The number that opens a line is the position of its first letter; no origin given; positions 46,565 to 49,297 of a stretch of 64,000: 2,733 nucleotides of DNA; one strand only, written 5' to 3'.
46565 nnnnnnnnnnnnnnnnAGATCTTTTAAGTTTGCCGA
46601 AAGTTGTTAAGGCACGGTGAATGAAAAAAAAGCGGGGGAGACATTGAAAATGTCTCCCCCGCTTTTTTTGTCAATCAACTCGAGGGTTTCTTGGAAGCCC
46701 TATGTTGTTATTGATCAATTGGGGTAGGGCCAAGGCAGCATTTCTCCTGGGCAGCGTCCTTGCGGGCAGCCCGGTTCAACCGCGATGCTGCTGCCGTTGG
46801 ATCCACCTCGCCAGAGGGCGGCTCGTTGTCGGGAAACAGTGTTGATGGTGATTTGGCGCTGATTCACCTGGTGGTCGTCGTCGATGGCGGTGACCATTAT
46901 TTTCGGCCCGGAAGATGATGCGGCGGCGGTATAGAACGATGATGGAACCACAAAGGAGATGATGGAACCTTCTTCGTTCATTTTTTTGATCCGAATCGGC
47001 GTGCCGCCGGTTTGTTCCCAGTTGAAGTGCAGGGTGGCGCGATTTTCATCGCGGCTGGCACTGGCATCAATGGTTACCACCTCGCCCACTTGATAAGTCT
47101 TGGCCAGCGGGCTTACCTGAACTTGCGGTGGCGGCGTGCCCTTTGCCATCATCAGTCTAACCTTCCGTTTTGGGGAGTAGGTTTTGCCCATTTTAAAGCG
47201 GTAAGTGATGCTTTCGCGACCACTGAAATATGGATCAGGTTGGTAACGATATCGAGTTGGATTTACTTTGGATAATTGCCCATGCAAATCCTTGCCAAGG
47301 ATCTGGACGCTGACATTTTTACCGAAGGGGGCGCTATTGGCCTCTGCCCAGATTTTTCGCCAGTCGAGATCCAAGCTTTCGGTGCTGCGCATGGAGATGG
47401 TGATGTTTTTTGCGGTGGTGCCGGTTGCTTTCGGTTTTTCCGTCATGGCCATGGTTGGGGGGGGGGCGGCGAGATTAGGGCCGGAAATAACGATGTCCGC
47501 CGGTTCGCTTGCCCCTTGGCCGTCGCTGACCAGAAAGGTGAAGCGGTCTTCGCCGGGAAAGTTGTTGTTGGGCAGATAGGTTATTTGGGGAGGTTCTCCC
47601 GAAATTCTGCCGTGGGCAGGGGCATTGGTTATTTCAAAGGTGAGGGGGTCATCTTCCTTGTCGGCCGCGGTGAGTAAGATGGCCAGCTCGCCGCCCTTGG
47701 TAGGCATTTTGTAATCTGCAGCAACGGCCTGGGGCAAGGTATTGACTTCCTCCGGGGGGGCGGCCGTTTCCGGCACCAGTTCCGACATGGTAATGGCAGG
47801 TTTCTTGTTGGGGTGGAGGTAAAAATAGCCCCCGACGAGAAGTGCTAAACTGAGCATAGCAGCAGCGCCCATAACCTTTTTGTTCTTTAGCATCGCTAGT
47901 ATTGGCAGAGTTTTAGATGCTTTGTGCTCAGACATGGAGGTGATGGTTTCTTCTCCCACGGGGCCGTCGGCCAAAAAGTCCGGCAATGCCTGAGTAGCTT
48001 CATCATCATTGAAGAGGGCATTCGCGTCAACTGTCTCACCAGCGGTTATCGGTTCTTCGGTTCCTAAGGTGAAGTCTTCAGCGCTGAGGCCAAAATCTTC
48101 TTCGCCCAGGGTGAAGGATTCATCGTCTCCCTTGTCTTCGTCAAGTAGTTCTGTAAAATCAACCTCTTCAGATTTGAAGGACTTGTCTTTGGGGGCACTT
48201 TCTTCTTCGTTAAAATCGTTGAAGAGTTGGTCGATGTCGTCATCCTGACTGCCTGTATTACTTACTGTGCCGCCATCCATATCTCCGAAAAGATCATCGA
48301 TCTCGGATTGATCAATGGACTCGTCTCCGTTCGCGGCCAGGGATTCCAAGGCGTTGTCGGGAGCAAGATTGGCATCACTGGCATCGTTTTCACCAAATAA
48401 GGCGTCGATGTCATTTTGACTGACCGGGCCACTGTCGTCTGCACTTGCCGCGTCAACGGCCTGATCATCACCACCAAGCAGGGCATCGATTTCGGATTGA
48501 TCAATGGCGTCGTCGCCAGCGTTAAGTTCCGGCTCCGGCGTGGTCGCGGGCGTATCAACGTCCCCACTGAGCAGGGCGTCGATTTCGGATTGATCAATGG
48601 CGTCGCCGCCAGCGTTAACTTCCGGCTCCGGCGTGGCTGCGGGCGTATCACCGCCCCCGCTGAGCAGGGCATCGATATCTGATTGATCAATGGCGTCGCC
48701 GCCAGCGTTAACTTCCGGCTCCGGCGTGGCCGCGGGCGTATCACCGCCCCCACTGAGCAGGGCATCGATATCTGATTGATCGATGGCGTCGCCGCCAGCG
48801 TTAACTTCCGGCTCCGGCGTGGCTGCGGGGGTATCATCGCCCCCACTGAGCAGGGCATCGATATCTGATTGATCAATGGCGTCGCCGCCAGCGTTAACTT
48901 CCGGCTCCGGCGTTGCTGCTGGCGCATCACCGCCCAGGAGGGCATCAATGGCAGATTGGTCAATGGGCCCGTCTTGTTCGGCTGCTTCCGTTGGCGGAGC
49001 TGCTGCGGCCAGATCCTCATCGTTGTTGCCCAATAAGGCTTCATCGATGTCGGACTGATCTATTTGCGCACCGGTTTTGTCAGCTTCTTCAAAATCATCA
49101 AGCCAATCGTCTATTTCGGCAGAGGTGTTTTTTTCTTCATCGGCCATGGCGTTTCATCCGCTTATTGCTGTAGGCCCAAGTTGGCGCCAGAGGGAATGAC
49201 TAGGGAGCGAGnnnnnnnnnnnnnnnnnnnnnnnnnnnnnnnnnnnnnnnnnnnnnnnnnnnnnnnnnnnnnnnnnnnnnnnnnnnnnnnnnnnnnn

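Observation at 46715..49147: Membrane protein carrying a tandem array of FliM-N-terminus-like (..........) docking peptides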

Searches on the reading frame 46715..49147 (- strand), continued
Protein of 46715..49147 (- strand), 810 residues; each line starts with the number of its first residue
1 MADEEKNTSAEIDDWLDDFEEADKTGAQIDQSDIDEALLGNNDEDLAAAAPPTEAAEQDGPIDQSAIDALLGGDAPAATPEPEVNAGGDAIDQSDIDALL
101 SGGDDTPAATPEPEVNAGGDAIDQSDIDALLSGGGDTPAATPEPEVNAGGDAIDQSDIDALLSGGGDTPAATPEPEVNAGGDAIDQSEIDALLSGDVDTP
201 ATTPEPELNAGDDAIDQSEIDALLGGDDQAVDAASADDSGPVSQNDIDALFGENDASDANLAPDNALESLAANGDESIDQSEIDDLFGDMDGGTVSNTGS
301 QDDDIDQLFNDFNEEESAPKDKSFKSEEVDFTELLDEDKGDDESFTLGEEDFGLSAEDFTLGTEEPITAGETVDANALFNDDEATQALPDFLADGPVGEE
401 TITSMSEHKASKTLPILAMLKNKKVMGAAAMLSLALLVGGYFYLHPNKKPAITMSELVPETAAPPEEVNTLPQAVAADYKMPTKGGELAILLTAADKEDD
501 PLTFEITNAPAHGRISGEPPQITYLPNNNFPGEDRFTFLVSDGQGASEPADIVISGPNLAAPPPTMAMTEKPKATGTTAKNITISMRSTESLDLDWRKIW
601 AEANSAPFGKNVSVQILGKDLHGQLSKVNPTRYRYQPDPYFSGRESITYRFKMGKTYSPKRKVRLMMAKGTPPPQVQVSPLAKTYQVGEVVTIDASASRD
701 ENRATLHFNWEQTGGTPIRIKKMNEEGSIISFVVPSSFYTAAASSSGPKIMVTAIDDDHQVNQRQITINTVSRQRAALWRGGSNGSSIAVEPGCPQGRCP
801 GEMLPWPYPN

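Call 30: list_cluster_members(proteins=[P0001, P0002, P0006, P0008, P0014, P0032, P0040, P0048, P0053, P0115])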
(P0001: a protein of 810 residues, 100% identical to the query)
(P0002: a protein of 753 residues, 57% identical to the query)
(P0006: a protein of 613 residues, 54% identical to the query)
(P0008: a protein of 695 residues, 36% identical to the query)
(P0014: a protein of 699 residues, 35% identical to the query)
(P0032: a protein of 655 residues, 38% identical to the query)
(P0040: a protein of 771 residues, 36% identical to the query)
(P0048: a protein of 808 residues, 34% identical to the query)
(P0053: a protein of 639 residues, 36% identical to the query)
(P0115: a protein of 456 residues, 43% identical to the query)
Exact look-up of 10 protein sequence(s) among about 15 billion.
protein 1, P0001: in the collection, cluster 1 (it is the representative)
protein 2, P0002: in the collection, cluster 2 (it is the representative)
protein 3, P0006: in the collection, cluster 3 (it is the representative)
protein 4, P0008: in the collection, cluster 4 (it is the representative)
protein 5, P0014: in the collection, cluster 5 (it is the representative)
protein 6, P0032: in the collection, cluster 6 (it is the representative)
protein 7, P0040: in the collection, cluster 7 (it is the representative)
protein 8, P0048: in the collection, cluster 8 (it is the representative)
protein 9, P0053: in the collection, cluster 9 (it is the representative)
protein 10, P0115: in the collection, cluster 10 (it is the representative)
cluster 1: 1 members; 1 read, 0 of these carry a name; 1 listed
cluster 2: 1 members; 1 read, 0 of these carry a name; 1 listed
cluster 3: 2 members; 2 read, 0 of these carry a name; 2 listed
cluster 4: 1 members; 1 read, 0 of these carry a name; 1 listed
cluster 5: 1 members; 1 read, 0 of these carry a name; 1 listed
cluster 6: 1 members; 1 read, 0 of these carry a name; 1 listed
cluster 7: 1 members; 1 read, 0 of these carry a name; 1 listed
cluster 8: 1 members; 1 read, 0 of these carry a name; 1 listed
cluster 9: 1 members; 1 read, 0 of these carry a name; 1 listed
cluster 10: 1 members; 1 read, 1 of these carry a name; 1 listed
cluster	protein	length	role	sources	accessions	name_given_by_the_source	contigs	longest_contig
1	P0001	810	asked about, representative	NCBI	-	-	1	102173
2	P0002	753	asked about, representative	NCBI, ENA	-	-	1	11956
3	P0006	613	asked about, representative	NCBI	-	-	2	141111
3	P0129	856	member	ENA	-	-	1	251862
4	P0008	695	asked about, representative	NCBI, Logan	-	-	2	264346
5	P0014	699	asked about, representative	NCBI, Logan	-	-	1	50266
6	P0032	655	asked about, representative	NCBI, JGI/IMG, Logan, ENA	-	-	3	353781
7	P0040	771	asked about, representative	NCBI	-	-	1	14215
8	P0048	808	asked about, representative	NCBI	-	-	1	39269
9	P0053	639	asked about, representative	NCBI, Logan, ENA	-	-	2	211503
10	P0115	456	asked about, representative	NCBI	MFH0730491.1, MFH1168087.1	MAG: hypothetical protein V2B19_29620 [Pseudomonadota bacterium]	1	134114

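Call 32: find_encoding_contigs(protein=P0107, flank=8000, max_places=1)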
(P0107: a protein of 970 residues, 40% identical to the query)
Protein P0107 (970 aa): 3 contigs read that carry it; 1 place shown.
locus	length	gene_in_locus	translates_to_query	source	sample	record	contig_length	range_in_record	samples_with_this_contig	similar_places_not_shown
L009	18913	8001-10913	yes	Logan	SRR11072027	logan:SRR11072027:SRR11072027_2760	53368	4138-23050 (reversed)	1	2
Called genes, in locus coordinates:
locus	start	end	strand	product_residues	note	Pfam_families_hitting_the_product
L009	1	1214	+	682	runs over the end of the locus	PF13089:PP_kinase_N, PF02503:PP_kinase, PF17941:PP_kinase_C_1, PF13090:PP_kinase_C, PF13091:PLDc_2 (weak)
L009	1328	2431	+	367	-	-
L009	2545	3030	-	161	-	PF00886:Ribosomal_S16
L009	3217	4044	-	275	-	PF05170:AsmA (faint)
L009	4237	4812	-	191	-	PF04961:FTCD_C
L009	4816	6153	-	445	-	PF00275:EPSP_synthase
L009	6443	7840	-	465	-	PF03448:MgtE_N, PF00571:CBS (weak), PF01769:MgtE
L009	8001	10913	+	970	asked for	-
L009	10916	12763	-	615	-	PF05430:Methyltransf_30, PF00890:FAD_binding_2 (weak), PF01266:DAO, PF13450:NAD_binding_8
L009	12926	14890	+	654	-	PF16177:ACAS_N, PF00501:AMP-binding, PF13193:AMP-binding_C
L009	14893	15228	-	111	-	PF01022:HTH_5, PF12840:HTH_20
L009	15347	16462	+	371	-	-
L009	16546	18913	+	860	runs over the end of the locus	PF17900:Peptidase_M1_N, PF01433:Peptidase_M1, PF11940:DUF3458, PF17432:DUF3458_C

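Call 33: find_encoding_contigs(protein=P0113, flank=8000, max_places=1)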
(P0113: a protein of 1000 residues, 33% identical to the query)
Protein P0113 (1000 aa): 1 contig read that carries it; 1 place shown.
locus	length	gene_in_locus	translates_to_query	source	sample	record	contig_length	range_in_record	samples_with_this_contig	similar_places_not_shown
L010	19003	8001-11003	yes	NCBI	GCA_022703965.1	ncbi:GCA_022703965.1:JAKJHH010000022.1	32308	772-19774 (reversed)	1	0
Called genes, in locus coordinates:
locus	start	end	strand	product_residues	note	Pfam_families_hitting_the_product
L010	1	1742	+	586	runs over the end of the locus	PF00512:HisKA, PF02518:HATPase_c, PF00072:Response_reg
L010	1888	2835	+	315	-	PF08668:HDOD, PF01966:HD (weak)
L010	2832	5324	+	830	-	PF01590:GAF (faint), PF00512:HisKA, PF02518:HATPase_c, PF00072:Response_reg, PF01627:Hpt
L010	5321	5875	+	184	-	PF01035:DNA_binding_1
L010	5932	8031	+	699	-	PF01973:MptE-like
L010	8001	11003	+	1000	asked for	-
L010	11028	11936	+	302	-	-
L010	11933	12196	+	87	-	-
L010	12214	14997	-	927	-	PF08487:VIT (weak)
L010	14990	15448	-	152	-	PF09721:Exosortase_EpsH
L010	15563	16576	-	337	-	PF02826:2-Hacid_dh_C, PF01262:AlaDh_PNT_C (weak)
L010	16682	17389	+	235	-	PF00483:NTP_transferase, PF12804:NTP_transf_3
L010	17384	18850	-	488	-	PF02310:B12-binding, PF04055:Radical_SAM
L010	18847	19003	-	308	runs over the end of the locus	?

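Call 48: predict_structure(alignment_id=A3)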
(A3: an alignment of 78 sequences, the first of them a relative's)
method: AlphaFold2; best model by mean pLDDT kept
length: 810 residues; sequences in the alignment: 78
mean_pLDDT: 64.7   pTM: 0.42
mean pLDDT of the five models: 64.7, 64.6, 64.5, 63.0, 62.3
residues with pLDDT >= 90: 262; 70-90: 48; 50-70: 166; < 50: 334
segments of 3 or more residues with pLDDT < 50: 2-13, 23-28, 42-50, 52-59, 71-90, 101-121, 132-143, 145-152, 165-173, 178-183, 195-212, 221-241, 252-262, 264-280, 288-304, 310-330, 335-356, 358-421, 450-463, 567-570, 808-810
pLDDT, mean of each block of 10 residues (from residue 1): 42 52 46 65 43 45 58 44 40 60 38 38 60 42 44 65 49 46 58 51 44 49 42 36 60 44 44 36 51 38 48 41 39 46 40 46 39 36 38 37 36 42 55 76 64 39 64 98 93 96 98 97 97 98 96 96 58 80 97 98 96 95 97 97 97 97 97 96 94 96 94 94 96 79 70 96 95 64 61 63 49
secondary structure, 60 per line:
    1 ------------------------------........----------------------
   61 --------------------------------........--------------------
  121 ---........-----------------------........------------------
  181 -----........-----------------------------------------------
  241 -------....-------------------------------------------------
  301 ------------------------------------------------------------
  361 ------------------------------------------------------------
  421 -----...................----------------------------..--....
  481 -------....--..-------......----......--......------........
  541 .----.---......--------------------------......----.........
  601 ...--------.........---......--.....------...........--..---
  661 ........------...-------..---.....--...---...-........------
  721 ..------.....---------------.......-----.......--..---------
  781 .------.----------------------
elements in order (helices of 4 or more, strands of 3 or more residues): H31-38 H93-100 H124-131 H155-162 H186-193 H248-251 H426-444 E477-480 E488-491 E503-508 E513-518 E521-526 E533-541 E550-555 E582-587 E592-595 H596-603 E612-620 E624-629 E632-636 E643-653 E661-668 E675-677 E690-694 E697-699 E707-714 E729-733 E749-755 E761-767

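Call 52: fold_search(model_id=the predicted structure, library=pdb)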
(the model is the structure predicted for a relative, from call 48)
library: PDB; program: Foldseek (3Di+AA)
matches with E <= 10: 1914; with E <= 0.001: 327
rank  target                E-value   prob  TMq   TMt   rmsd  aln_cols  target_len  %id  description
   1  6dms                  6.0e-14  1.00  0.11  0.13  17.9       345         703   12  Endo-fucoidan hydrolase MfFcnA4_H294Q from glycoside hydrolase family 107 (released 2018-10-03)
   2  6dlh                  2.8e-13  1.00  0.12  0.13  17.9       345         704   13  Endo-fucoidan hydrolase MfFcnA4 from glycoside hydrolase family 107 (released 2018-10-03)
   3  5szl_C                6.5e-13  1.00  0.11  0.18  26.3       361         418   14  Protocadherin gamma A1 extracellular cadherin domains 1-4 (released 2016-10-19)
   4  6e8f_B                1.1e-12  1.00  0.12  0.23  26.2       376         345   12  Crystal Structure of Human Protocadherin-15 EC3-5 CD2-1 (released 2019-07-31)
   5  5szo_A                1.5e-12  1.00  0.11  0.19  25.9       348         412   12  Protocadherin Gamma B7 extracellular cadherin domains 1-4 P41212 crystal form (released 2016-10-19)
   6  5erp_B                1.6e-12  1.00  0.14  0.22  20.0       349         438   13  Crystal structure of human Desmocollin-2 ectodomain fragment EC2-5 (released 2016-06-15)
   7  5szl_D                1.8e-12  1.00  0.13  0.20  24.8       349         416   13  Protocadherin gamma A1 extracellular cadherin domains 1-4 (released 2016-10-19)
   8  6vfw_B                2.3e-12  1.00  0.13  0.20  24.6       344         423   11  Crystal structure of human delta protocadherin 10 EC1-EC4 (released 2020-03-11)
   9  5szo_B                4.2e-12  1.00  0.11  0.19  25.5       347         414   13  Protocadherin Gamma B7 extracellular cadherin domains 1-4 P41212 crystal form (released 2016-10-19)
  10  5dzy_C                8.3e-12  1.00  0.12  0.18  26.2       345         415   12  Protocadherin beta 8 extracellular cadherin domains 1-4 (released 2016-05-04)
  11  6e6b_B                9.3e-12  1.00  0.12  0.14  25.7       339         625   11  Crystal structure of the Protocadherin GammaB4 extracellular domain (released 2019-04-10)
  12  6e8f_A                9.9e-12  1.00  0.12  0.21  25.9       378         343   11  Crystal Structure of Human Protocadherin-15 EC3-5 CD2-1 (released 2019-07-31)
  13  3b43                  1.1e-11  1.00  0.10  0.13  19.6       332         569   11  I-band fragment I65-I70 from titin (released 2008-01-22)
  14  6vfp_A                1.1e-11  1.00  0.11  0.17  26.5       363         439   12  Crystal structure of human protocadherin 1 EC1-EC4 (released 2020-03-11)
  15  6vfq_A                1.2e-11  1.00  0.13  0.20  26.3       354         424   10  Crystal structure of monomeric human protocadherin 10 EC1-EC4 (released 2020-03-11)
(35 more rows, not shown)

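Call 86: find_encoding_contigs(protein=P0115, flank=10000, max_places=1)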
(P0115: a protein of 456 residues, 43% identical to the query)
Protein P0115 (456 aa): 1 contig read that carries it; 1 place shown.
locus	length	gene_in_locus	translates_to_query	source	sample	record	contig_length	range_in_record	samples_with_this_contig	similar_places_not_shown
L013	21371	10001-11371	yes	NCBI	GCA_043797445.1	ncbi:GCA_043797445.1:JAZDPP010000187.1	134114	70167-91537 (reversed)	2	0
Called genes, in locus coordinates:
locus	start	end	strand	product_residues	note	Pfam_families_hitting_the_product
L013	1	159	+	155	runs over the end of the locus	PF03748:FliL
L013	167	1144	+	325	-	PF02154:FliM, PF01052:FliMN_C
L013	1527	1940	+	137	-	PF04347:FliO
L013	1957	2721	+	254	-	PF00813:FliP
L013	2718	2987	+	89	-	PF01313:Bac_export_3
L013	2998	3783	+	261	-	PF01311:Bac_export_1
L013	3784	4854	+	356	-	PF01312:Bac_export_2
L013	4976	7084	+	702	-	PF00771:FHIPEP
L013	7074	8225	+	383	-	PF00448:SRP54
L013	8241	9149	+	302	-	PF00142:Fer4_NifH, PF02374:ArsA_ATPase (weak), PF06564:CBP_BcsQ, PF10609:ParA, PF13614:AAA_31, PF01656:CbiA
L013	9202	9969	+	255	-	PF04542:Sigma70_r2, PF04539:Sigma70_r3 (weak), PF08281:Sigma70_r4_2 (weak), PF04545:Sigma70_r4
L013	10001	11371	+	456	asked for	-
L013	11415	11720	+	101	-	-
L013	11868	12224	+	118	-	PF19610:DUF6115 (weak)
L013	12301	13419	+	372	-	PF02120:Flg_hook (faint)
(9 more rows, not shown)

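Call 89: search_solved_structures(query=P0112, max_evalue=0.01)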
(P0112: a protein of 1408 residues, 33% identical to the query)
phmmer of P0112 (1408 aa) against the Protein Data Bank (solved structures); distinct sequences matched with E-value up to 0.01: 16.
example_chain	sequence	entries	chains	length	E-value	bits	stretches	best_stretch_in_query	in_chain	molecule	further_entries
9qhb_A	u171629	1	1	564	2.7e-11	45.6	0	845-969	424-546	Engineered tetratricopeptide repeat protein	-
8bu0_A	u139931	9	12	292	4.8e-11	44.8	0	883-969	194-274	Consensus tetratricopeptide repeat protein | Crystal structure of an 8-repeat consensus TPR superhelix with Zinc. | Monomer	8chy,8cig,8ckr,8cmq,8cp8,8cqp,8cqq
9qhc_A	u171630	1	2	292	1.8e-06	29.6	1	845-969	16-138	Engineered tetratricopeptide repeat protein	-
8ch0_A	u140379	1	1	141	3e-06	28.9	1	883-968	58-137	Consensus tetratricopeptide repeat protein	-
2fo7_A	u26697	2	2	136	5e-06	28.1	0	899-968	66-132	SYNTHETIC CONSENSUS TPR PROTEIN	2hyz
9gzg_A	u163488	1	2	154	6.7e-05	24.4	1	907-1052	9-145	Engineered CTPR protein with glutamic acids for conductivity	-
1na0_A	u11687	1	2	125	0.00017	23.1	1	883-970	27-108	designed protein CTPR3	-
2wqh_A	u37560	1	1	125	0.00041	21.8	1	882-969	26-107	CTPR3Y3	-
6vfh_A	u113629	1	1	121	0.00091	20.7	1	898-970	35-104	T33_dn10A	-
7obi_A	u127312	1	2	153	0.0011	20.4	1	907-1058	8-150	CTPR-rv4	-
6vfi_B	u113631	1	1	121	0.0012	20.3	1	898-972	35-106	O43_dn18B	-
6v8e_A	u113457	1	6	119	0.0022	19.4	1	898-970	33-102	Designed protein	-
1w3b_A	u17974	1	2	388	0.003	19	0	903-1052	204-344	UDP-N-ACETYLGLUCOSAMINE--PEPTIDE N-ACETYLGLUCOSAMINYLTRANSFERASE 110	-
6eou_A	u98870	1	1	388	0.003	19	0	903-1052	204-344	UDP-N-acetylglucosamine--peptide N-acetylglucosaminyltransferase 110 kDa subunit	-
1na3_A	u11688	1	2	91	0.003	18.9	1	903-970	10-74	designed protein CTPR2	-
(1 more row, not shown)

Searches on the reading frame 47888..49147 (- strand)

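Call 13: search_protein_families(library=ncbifam, proteins=[window:47888-49147:-], max_evalue=10)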
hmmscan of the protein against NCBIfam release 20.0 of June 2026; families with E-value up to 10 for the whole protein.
window:47888-49147:- (420 aa): 2 families
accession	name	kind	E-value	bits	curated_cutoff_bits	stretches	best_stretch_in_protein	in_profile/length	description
NF005995.1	PRK08119.1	equivalog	0.96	8.8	218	2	183-223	3-42/376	flagellar motor switch phosphatase FliY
TIGR01397.1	fliM_switch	equivalog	3.3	6.8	219.6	1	215-239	3-27/320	flagellar motor switch protein FliM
